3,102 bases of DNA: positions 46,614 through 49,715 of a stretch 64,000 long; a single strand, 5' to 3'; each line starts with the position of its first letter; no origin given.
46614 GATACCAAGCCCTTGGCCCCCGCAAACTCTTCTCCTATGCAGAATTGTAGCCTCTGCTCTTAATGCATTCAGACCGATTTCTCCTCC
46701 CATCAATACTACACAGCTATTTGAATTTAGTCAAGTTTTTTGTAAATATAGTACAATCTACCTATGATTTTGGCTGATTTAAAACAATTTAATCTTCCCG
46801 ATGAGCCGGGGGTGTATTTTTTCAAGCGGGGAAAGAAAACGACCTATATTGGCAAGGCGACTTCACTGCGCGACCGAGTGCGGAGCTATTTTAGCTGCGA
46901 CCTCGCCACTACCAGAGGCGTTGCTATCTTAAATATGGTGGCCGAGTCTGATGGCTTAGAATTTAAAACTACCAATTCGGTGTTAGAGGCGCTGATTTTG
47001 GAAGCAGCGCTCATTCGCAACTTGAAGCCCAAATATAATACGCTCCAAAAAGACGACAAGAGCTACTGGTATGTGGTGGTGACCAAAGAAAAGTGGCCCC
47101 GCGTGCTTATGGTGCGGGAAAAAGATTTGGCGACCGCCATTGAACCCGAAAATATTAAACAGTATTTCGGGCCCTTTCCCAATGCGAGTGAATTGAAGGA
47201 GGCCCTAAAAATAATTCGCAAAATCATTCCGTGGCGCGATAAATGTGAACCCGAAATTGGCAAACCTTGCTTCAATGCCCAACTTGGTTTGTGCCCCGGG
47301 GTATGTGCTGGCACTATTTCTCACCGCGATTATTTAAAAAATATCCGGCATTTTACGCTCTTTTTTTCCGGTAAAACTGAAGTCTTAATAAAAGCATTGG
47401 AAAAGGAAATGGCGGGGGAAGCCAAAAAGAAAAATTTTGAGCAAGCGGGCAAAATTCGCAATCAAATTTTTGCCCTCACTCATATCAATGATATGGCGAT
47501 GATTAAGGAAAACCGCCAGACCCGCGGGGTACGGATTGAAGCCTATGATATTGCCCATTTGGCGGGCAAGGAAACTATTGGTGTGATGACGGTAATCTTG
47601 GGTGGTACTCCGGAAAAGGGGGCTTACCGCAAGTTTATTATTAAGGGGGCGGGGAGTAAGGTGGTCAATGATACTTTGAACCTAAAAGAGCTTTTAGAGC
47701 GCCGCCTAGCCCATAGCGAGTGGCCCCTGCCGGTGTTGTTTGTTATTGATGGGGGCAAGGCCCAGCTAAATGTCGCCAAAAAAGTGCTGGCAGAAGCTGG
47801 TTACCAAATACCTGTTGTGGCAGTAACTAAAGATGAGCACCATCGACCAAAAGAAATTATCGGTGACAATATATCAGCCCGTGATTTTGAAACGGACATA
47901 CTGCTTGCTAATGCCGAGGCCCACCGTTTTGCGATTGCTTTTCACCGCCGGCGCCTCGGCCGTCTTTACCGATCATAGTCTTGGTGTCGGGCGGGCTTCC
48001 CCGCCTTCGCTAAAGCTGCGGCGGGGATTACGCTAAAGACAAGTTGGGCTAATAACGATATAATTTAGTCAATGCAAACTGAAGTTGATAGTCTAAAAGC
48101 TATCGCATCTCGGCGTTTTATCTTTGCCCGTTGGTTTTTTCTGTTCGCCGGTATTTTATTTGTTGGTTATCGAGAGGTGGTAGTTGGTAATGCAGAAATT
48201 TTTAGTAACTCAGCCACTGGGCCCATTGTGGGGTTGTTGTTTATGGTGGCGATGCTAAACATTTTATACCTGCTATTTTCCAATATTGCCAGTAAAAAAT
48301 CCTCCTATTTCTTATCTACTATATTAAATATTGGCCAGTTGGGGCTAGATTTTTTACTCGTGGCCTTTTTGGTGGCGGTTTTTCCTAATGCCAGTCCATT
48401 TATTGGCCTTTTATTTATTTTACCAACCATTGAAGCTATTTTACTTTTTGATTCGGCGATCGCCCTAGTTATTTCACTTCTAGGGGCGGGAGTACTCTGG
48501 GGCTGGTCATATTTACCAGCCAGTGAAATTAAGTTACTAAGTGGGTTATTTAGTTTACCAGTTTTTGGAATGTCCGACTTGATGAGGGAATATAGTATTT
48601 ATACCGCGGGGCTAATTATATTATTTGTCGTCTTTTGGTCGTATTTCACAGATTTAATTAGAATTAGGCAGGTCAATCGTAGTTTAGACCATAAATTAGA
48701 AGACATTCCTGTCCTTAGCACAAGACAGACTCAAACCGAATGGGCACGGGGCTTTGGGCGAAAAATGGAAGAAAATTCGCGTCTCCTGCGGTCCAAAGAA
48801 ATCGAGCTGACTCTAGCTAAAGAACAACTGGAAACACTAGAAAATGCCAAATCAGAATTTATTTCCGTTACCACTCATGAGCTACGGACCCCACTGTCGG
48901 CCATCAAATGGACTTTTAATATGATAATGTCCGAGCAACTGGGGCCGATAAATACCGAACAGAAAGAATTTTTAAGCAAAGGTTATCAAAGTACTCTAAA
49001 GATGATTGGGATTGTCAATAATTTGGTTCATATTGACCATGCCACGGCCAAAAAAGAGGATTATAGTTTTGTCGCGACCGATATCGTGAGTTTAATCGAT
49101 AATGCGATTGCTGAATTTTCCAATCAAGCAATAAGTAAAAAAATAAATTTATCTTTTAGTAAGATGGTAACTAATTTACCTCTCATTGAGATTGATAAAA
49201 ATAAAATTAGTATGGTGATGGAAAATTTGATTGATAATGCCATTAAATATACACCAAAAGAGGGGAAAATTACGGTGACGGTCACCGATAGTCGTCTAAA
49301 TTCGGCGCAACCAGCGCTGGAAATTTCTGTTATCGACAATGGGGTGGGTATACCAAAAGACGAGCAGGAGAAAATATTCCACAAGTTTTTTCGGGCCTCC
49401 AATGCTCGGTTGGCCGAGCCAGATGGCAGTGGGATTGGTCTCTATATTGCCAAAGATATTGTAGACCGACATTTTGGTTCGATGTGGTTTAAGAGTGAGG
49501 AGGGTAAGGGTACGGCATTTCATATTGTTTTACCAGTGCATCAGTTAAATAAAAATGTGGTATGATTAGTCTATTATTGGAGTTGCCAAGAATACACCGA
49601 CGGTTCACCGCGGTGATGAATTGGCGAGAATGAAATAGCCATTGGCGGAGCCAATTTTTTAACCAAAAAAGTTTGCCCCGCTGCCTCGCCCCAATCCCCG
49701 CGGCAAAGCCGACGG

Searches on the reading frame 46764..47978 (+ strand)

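Call 16: search_protein_families(library=pfam, proteins=[window:46764-47978:+], max_evalue=0.01)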
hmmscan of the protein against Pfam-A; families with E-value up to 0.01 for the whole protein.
window:46764-47978:+ (404 aa): 3 families
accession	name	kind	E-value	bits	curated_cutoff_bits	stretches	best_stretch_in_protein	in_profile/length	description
PF08459.17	UvrC_RNaseH_dom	-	2.6e-29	102.5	22.3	1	256-391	11-159/159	UvrC RNAse H endonuclease domain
PF02151.25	UVR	-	4.1e-05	23.6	21.5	1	207-238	2-33/36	UvrB/uvrC motif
PF01541.30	GIY-YIG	-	0.00036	21.2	22.6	1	16-92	3-78/78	GIY-YIG catalytic domain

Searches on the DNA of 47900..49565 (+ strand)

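Call 82: search_with_rna_model(model_id=R2, source=window, start=47900, end=48150, filters=off, max_evalue=10, show_alignments=2)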
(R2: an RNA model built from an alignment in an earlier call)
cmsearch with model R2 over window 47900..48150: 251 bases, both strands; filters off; matches with E-value up to 10: 12.
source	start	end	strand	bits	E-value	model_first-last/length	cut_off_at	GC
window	48041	48056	+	-0.6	1.5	1-161/161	no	0.38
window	48117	48125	-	-1.3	2.3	1-161/161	no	0.11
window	48135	48145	-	-1.8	3.1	1-161/161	no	0.18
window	47927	47936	-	-1.9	3.3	1-161/161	no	0.3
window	47991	48033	-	-1.9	3.4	17-52/161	no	0.7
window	48071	48078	+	-2.2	4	1-161/161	no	0.25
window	47991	48005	+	-2.3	4.2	85-100/161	no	0.87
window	48064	48086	-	-2.7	5.5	1-161/161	no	0.3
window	47910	47976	+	-3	6.7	1-161/161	no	0.6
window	48090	48097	+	-3.1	7.1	1-161/161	no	0.25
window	48027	48037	+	-3.3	7.9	1-161/161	no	0.27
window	47965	47982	-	-3.4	8.5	1-161/161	no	0.33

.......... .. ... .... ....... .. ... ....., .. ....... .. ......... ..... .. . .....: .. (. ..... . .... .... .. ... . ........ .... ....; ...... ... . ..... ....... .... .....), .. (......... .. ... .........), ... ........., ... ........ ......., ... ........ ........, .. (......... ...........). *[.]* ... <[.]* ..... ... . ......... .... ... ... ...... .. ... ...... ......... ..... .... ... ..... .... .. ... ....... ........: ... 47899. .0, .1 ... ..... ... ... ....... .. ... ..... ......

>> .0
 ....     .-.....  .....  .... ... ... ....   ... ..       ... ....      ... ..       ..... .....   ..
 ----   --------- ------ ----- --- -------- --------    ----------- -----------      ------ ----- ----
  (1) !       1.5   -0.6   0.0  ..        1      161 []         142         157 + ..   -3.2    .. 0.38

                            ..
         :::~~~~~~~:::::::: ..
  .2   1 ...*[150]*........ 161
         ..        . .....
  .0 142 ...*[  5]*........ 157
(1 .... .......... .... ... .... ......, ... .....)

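Call 93: search_with_rna_model(model_id=R3, sources=[L005, L006, L008, L016, L018, L019, L023, L032, L043, L051, L055, L059, L063, L066, L068, L075, L076, L077, L078, L079, L080, L081, L082, L083, L084, L085, L086], max_evalue=0.1)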
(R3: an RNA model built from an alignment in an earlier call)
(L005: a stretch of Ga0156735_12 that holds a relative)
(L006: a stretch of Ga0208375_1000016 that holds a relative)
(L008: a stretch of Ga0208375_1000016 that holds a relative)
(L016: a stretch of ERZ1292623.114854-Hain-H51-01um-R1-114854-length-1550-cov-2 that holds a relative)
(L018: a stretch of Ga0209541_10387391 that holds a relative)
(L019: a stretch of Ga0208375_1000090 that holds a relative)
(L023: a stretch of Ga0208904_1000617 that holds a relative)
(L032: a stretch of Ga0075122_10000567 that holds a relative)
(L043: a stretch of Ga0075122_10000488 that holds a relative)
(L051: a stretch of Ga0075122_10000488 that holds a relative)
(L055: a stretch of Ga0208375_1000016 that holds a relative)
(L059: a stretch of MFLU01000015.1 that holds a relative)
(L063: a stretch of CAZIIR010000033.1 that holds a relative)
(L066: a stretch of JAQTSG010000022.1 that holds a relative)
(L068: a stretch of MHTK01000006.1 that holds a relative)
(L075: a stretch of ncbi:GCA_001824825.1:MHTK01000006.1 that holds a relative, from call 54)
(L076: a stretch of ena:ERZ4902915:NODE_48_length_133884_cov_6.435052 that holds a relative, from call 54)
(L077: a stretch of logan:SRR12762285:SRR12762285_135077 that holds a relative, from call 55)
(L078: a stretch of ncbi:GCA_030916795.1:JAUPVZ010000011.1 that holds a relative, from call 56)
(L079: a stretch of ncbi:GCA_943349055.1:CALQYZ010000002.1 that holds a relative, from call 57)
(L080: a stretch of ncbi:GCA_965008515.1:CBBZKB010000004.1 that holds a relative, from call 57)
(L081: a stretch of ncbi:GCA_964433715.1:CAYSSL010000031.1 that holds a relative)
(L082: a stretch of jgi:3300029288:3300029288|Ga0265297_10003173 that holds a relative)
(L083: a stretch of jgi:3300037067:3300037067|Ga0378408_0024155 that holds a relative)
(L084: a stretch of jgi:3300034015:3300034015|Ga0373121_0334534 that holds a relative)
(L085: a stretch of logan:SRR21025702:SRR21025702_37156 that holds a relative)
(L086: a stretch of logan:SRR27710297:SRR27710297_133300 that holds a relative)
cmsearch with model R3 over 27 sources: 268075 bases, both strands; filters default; matches with E-value up to 0.1: 21.
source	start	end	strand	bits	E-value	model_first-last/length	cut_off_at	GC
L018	602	657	-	77.9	6.7e-20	1-55/55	no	0.5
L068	2570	2624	-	77.6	7.8e-20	1-55/55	no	0.56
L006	1263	1317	+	74.7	5.8e-19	1-55/55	no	0.47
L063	4048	4102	-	73.9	1e-18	1-55/55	no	0.55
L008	956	1010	+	67.5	8.4e-17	1-55/55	no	0.51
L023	401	454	-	60.9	8.2e-15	1-55/55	no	0.46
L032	5414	5467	+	60.9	8.2e-15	1-55/55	no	0.46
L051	1072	1126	+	56.9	1.4e-13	1-55/55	no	0.42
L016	369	423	-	55.5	3.5e-13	1-55/55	no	0.47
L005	4364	4418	+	54.6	6.4e-13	1-55/55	no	0.56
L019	4609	4663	-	54.6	6.4e-13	1-55/55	no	0.56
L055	2504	2554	-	54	1e-12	1-55/55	no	0.49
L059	1603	1650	+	40.4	1.2e-08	1-55/55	no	0.5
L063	4159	4191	-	26.9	0.00014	9-41/55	no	0.64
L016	378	420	+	26.2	0.00022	4-46/55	no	0.51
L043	14145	14180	+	22.8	0.0023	8-42/55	no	0.53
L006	1178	1205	+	21.4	0.0063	14-41/55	no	0.71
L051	981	1014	+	20.4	0.012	9-41/55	no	0.62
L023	512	545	-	19.7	0.02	9-41/55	no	0.62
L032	5323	5356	+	19.7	0.02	9-41/55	no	0.62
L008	872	895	+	19.4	0.024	15-38/55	no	0.75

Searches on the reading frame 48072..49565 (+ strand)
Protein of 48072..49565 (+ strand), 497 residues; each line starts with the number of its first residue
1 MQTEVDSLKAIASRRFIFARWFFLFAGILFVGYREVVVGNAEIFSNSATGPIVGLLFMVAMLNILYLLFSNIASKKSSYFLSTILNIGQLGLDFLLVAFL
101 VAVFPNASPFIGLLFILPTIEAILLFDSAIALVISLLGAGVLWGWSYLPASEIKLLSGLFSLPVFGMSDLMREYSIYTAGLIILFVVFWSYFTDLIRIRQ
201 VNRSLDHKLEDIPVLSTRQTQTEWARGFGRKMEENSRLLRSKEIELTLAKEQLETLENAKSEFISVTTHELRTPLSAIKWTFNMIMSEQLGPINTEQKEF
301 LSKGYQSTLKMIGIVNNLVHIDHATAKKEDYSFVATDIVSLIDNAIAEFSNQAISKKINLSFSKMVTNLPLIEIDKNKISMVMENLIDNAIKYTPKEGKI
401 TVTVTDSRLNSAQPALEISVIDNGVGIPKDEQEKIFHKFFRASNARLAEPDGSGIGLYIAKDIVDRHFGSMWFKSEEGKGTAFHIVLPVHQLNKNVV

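Call 16: search_protein_families(library=pfam, proteins=[window:48072-49565:+], max_evalue=0.01)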
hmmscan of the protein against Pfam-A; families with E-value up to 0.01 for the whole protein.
window:48072-49565:+ (497 aa): 5 families
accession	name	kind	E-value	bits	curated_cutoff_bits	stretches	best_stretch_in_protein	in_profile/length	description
PF02518.31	HATPase_c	-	1.1e-28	100.3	26.4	1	375-490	2-110/111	Histidine kinase-, DNA gyrase B-, and HSP90-like ATPase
PF00512.31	HisKA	-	9.3e-10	38.9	26.9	1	259-319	1-58/66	His Kinase A (phospho-acceptor) domain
PF13581.12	HATPase_c_2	-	0.0015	19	27.4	1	376-467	29-112/127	Histidine kinase-like ATPase domain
PF14501.12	HATPase_c_5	-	0.0022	18.3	22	0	377-479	4-94/102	GHKL domain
PF13589.12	HATPase_c_3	-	0.0048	17.4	25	1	382-445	6-62/137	Histidine kinase-, DNA gyrase B-, and HSP90-like ATPase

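Call 53: find_homologous_proteins(query=window:48072-49565:+, max_evalue=1e-40)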
Query window:48072-49565:+ (497 aa): 1822 proteins with E <= 1e-40 among 8000 candidates; the best 120 are listed.
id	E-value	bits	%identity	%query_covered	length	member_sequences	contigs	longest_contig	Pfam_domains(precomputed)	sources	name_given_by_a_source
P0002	0.0e+0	1081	100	100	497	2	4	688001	PF02518.32,PF00512.32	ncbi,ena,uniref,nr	ncbi:MAG: hypothetical protein A2571_02395 [Candidatus Vogelbacteria bacterium RIFOXYD1_FULL_44_32]|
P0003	1.6e-218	744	69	100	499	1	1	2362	PF02518.32,PF00512.32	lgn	-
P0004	1.5e-184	632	65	86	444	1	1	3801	PF02518.32,PF00512.32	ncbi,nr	ncbi:MAG: Histidine kinase protein, partial [Patescibacteria group bacterium]|nr:Histidine kinase pr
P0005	1.8e-170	586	56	100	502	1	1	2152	PF13581.13,PF02518.32,PF00512.32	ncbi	-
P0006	1.0e-168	580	56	99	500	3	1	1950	PF02518.32,PF00512.32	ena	-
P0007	6.8e-167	574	57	99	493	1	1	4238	PF02518.32,PF00512.32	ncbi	-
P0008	5.0e-164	565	56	99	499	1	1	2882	PF02518.32,PF00512.32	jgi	jgi:signal transduction histidine kinase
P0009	2.1e-153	530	52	100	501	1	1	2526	PF02518.32,PF00512.32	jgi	jgi:signal transduction histidine kinase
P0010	9.4e-139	481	50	100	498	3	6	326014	PF02518.32,PF00512.32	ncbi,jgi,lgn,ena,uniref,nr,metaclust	ncbi:MAG: hypothetical protein A2589_00900 [Candidatus Vogelbacteria bacterium RIFOXYD1_FULL_46_19]|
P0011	1.5e-137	478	51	88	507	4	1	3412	PF02518.32,PF00512.32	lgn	-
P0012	8.6e-135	468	48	99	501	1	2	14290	PF02518.32,PF00512.32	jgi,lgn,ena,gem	-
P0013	8.6e-133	462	49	97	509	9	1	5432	PF02518.32,PF00512.32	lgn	-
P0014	3.3e-131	457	49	98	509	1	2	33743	PF02518.32,PF00512.32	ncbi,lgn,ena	-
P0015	1.7e-123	431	45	99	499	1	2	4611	PF02518.32,PF00512.32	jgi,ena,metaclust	metaclust:\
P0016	8.5e-116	406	44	98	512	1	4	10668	PF02518.32,PF00512.32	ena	-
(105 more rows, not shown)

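Call 54: find_encoding_contigs(protein=P0010, flank=10000, max_places=2)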
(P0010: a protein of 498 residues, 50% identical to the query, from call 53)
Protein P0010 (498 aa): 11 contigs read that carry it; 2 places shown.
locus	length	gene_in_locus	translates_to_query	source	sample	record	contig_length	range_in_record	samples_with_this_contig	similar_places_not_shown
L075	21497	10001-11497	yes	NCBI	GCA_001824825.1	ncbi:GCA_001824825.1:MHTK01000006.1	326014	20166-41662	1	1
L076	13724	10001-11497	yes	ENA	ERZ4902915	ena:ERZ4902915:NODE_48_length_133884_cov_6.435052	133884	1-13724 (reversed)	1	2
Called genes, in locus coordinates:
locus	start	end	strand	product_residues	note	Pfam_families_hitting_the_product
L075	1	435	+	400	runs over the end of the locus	PF01702:TGT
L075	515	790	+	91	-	-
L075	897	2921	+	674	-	PF04851:ResIII, PF17757:UvrB_inter, PF27431:UvrB_3rd, PF00271:Helicase_C, PF12344:UvrB, PF02151:UVR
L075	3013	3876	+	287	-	PF12762:DDE_Tnp_IS1595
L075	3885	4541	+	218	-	-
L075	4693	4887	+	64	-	-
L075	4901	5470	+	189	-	PF00717:Peptidase_S24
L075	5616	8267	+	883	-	PF00005:ABC_tran (faint), PF02463:SMC_N (faint), PF13191:AAA_16 (faint), PF13555:AAA_29 (faint), PF13304:AAA_21 (faint), PF17760:UvrA_inter, PF00684:DnaJ_CXXCXGXG (faint)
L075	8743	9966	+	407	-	PF27096:UvrC_M, PF02151:UVR (weak), PF08459:UvrC_RNaseH_dom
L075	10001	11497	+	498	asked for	PF00512:HisKA, PF02518:HATPase_c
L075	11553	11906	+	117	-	PF00072:Response_reg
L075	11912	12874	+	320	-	PF01820:Dala_Dala_lig_N, PF02655:ATP-grasp_3, PF07478:Dala_Dala_lig_C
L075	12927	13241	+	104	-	-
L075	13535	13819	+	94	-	-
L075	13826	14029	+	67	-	-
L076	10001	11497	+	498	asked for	PF00512:HisKA, PF02518:HATPase_c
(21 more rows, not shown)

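Call 55: find_encoding_contigs(protein=P0003, flank=10000, max_places=2)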
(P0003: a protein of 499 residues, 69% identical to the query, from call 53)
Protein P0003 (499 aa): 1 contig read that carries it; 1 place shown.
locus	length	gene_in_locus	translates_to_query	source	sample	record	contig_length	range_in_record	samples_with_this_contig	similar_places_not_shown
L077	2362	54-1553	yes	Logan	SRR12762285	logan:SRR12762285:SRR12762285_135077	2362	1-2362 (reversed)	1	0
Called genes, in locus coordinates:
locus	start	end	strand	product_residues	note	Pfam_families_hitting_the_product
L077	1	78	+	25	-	?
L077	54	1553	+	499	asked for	PF00512:HisKA, PF02518:HATPase_c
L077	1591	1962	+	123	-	PF00072:Response_reg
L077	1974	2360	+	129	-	?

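Call 56: find_encoding_contigs(protein=P0004, flank=10000, max_places=2)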
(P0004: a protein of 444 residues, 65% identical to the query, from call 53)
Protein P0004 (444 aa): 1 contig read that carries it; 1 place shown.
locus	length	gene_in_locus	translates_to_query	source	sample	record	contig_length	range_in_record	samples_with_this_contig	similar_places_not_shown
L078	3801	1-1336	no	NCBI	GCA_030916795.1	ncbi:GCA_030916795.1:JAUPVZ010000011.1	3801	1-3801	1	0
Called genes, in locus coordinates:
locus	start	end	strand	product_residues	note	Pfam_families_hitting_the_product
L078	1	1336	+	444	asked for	PF00512:HisKA, PF02518:HATPase_c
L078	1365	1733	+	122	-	PF00072:Response_reg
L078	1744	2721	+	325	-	PF01820:Dala_Dala_lig_N, PF02655:ATP-grasp_3, PF07478:Dala_Dala_lig_C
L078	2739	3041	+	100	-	-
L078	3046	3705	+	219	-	-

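Call 57: find_encoding_contigs(protein=P0014, flank=10000, max_places=2)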
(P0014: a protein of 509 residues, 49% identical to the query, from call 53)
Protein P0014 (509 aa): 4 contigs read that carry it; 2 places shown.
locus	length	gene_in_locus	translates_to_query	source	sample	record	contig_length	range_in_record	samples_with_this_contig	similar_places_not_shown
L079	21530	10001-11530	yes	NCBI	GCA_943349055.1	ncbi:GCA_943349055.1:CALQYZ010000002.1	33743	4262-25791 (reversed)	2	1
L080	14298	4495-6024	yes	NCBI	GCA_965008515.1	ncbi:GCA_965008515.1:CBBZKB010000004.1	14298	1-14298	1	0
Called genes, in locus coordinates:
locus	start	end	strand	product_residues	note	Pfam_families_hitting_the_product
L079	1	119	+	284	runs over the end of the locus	PF01930:Cas_Cas4 (faint), PF12705:PDDEXK_1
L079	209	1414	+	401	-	PF01702:TGT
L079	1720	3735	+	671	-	PF04851:ResIII, PF17757:UvrB_inter, PF27431:UvrB_3rd, PF00271:Helicase_C, PF12344:UvrB, PF02151:UVR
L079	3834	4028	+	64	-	-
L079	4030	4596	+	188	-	PF00717:Peptidase_S24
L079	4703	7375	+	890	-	PF00005:ABC_tran (faint), PF02463:SMC_N (faint), PF13191:AAA_16 (faint), PF13555:AAA_29 (faint), PF20703:nSTAND1 (faint), PF13304:AAA_21 (faint), PF17760:UvrA_inter, PF00684:DnaJ_CXXCXGXG (faint)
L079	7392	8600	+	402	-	PF27096:UvrC_M, PF02151:UVR, PF08459:UvrC_RNaseH_dom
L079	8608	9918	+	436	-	PF08245:Mur_ligase_M, PF02875:Mur_ligase_C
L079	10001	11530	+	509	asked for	PF00512:HisKA, PF02518:HATPase_c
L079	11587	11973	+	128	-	PF00072:Response_reg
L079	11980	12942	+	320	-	PF01820:Dala_Dala_lig_N, PF02655:ATP-grasp_3, PF08443:RimK (faint), PF07478:Dala_Dala_lig_C, PF13535:ATP-grasp_4 (faint)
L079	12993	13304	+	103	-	-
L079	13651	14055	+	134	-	PF03073:TspO_MBR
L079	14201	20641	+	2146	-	PF10162:G8, PF00759:Glyco_hydro_9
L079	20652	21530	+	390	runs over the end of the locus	PF00390:malic, PF00208:ELFV_dehydrog (weak), PF03949:Malic_M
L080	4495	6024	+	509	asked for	PF00512:HisKA, PF02518:HATPase_c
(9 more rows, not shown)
